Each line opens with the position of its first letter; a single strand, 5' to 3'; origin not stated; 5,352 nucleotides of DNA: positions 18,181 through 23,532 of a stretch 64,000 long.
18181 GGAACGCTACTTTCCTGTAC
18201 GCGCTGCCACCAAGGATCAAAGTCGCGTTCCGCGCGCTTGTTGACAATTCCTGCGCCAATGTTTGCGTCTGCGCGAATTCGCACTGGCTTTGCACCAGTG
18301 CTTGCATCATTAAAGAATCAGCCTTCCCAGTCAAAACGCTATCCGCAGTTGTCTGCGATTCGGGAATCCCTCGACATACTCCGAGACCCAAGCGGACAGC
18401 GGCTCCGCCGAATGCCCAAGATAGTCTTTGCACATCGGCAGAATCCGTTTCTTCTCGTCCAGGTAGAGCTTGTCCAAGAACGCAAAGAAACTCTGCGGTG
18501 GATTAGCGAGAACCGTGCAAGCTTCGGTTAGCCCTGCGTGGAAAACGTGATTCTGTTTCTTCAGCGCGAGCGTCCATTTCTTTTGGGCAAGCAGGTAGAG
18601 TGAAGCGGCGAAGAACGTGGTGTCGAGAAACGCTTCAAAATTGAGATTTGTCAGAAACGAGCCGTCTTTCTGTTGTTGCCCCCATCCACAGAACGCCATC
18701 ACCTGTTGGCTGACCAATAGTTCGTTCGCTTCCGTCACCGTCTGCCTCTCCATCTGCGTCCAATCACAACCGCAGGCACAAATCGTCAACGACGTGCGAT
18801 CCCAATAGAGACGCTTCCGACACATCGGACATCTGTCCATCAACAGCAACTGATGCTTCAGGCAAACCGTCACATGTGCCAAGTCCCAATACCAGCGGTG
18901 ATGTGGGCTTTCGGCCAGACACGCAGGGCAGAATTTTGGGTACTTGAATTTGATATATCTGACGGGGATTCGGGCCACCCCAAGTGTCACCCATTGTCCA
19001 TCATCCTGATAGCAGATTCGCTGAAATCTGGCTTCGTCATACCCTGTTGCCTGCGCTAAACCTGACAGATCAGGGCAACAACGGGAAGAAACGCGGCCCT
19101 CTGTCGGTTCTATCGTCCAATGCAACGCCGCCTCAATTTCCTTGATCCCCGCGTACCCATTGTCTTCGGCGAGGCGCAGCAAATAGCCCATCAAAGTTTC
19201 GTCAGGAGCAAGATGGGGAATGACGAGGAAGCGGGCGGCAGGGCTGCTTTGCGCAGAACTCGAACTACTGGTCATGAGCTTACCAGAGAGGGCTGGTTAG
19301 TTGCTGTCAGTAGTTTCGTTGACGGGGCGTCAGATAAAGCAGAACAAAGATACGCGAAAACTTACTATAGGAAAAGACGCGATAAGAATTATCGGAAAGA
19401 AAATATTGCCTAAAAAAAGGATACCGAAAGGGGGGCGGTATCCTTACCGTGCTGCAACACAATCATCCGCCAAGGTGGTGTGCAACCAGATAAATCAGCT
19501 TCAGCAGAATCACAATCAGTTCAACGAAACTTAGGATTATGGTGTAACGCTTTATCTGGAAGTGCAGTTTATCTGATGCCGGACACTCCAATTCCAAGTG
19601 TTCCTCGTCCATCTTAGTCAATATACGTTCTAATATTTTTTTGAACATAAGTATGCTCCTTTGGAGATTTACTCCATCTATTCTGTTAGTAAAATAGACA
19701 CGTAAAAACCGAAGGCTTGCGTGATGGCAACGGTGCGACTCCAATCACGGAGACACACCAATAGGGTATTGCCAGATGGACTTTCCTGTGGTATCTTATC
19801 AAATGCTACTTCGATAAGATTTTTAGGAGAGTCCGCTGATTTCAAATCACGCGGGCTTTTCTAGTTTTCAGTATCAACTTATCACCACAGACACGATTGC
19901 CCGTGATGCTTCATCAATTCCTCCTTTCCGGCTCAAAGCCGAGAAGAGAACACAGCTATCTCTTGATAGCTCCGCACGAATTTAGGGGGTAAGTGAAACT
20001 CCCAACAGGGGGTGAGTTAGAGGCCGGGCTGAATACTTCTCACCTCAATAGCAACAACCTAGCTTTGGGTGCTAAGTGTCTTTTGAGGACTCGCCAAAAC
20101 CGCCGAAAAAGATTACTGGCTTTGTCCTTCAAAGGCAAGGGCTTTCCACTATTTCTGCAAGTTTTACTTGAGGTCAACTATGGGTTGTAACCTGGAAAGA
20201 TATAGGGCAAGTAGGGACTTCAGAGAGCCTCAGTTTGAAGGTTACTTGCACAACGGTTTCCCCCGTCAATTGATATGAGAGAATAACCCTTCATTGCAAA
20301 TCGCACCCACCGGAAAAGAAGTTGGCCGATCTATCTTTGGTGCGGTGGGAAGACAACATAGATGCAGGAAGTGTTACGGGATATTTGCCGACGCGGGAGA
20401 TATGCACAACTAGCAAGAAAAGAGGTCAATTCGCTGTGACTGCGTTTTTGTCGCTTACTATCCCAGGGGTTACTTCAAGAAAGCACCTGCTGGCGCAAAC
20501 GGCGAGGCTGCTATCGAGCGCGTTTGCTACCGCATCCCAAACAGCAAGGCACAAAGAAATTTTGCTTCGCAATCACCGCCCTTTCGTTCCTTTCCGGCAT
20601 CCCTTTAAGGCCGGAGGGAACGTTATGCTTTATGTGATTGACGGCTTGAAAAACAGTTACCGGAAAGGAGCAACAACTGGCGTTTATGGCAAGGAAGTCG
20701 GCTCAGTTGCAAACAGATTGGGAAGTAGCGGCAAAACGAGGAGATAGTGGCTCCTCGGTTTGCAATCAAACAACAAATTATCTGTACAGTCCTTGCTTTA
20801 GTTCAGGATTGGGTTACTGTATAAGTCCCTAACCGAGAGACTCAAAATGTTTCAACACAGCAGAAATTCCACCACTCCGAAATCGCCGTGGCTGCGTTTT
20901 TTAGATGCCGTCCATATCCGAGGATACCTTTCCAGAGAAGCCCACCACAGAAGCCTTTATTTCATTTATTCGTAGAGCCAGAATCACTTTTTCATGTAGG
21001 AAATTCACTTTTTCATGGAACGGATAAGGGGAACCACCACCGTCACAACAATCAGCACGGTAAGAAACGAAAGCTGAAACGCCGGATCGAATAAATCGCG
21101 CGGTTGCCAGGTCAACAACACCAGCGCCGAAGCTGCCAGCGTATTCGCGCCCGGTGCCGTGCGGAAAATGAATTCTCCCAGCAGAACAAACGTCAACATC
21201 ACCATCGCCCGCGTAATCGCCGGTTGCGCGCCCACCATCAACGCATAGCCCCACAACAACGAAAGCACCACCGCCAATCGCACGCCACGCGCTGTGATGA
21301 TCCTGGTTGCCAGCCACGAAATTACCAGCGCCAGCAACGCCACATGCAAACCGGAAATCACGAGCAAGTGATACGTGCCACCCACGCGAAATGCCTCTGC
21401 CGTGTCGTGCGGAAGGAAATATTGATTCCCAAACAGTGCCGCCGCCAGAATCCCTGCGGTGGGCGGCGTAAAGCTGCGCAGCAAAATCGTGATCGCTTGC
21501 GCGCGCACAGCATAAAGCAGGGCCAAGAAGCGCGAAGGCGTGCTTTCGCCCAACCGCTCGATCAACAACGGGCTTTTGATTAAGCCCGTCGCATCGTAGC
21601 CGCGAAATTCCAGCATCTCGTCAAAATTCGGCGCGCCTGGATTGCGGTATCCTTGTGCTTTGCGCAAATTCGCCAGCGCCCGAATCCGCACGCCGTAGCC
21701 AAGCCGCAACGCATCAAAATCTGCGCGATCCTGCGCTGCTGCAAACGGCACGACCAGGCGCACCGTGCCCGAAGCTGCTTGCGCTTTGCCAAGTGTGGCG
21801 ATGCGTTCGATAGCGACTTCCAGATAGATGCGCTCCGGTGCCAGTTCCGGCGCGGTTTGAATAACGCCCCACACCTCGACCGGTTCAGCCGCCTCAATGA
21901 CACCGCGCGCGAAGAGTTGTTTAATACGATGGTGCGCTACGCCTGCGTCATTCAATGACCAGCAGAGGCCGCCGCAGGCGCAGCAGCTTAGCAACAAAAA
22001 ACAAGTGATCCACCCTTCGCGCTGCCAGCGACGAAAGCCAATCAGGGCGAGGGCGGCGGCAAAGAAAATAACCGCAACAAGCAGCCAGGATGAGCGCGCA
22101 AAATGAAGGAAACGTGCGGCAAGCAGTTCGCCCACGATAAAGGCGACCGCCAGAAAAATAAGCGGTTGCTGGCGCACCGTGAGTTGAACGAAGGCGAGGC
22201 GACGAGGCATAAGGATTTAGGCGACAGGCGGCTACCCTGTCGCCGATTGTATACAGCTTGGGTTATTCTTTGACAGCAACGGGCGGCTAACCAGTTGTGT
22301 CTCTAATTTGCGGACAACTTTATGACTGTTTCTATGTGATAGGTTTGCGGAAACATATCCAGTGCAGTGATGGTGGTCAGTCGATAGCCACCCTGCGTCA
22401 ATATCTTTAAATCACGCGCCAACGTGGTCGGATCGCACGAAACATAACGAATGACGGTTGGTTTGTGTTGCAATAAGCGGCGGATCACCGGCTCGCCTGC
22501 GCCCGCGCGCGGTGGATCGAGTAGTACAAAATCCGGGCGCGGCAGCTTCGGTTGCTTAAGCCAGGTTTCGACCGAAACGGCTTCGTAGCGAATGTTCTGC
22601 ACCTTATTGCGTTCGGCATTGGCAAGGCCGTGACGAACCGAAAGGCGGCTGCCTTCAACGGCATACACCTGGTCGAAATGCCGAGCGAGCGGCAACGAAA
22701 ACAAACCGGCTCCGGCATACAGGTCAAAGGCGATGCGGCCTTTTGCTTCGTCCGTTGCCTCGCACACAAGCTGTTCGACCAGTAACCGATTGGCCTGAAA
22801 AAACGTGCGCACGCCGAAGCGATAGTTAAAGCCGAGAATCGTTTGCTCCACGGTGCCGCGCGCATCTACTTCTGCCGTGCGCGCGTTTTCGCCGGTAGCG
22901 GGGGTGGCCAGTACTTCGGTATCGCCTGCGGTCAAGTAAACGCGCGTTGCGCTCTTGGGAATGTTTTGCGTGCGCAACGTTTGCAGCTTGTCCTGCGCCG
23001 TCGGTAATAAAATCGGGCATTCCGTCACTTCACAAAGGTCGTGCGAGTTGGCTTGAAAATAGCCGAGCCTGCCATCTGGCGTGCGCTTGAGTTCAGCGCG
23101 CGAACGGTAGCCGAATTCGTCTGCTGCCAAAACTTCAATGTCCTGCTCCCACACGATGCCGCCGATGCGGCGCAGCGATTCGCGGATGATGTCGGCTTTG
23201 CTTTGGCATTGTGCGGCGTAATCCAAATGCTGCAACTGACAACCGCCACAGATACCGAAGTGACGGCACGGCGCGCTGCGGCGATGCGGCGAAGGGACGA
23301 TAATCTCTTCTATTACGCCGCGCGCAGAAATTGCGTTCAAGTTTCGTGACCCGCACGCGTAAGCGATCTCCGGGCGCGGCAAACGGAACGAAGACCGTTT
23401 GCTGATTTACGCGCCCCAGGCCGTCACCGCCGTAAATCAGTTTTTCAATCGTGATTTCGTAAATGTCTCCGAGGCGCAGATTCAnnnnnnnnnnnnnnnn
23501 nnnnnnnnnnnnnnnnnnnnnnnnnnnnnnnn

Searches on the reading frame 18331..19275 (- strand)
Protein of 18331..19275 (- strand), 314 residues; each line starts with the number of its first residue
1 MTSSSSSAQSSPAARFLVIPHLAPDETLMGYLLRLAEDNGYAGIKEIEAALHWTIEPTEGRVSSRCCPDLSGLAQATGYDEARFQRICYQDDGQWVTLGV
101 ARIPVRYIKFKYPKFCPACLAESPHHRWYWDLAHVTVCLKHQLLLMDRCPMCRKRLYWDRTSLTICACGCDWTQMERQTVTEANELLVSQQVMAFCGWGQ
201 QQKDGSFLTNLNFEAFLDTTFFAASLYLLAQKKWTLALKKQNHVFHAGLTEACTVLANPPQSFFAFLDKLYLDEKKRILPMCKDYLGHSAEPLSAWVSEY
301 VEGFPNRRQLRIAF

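Call 55: search_protein_families(library=pfam, proteins=[window:18331-19275:-], max_evalue=0.1)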
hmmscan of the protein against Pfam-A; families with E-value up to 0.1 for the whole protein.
window:18331-19275:- (314 aa): 1 family
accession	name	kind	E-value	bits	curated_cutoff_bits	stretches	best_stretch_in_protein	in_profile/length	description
PF06527.16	TniQ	-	2.5e-20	74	27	1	19-145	3-142/142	TniQ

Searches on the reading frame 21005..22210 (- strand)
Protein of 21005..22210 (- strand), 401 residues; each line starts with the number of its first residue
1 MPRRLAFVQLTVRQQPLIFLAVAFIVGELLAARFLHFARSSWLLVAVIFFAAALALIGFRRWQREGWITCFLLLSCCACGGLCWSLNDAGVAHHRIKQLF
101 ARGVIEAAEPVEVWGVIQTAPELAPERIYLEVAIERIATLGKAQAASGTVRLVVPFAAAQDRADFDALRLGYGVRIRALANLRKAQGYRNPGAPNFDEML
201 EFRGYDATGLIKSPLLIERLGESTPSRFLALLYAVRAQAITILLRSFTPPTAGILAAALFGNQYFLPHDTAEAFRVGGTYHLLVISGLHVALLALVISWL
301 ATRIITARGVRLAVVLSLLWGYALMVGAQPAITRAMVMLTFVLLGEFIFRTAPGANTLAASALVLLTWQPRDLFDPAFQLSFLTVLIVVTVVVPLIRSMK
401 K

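Call 55: search_protein_families(library=pfam, proteins=[window:21005-22210:-], max_evalue=0.1)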
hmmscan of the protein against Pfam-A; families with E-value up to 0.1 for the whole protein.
window:21005-22210:- (401 aa): 2 families
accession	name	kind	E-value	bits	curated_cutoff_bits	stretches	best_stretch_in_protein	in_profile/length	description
PF03772.21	Competence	-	4.2e-34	118.6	23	1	259-398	2-144/270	Competence protein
PF13567.11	DUF4131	-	1.7e-20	73.8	31.6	1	40-214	4-162/165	Domain of unknown function (DUF4131)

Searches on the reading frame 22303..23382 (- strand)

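Call 55: search_protein_families(library=pfam, proteins=[window:22303-23382:-], max_evalue=0.1)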
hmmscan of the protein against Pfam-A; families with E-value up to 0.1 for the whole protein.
window:22303-23382:- (359 aa): 5 families
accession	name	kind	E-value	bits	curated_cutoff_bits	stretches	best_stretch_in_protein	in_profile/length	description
PF05958.17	tRNA_U5-meth_tr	-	1.2e-24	87.5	23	1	185-357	170-355/357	tRNA (Uracil-5-)-methyltransferase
PF05175.20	MTS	-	0.00015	21.9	23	1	196-291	18-107/170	Methyltransferase small domain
PF03602.21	Cons_hypoth95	-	0.0002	21.5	24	1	214-305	41-138/182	Conserved hypothetical protein 95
PF02475.24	TRM5-TYW2_MTfase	-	0.00021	21.7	28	1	213-264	35-88/164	TRM5/TYW2 methyltransferase domain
PF09445.16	Methyltransf_15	-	0.00055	20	22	1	217-295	3-84/165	RNA cap guanine-N2 methyltransferase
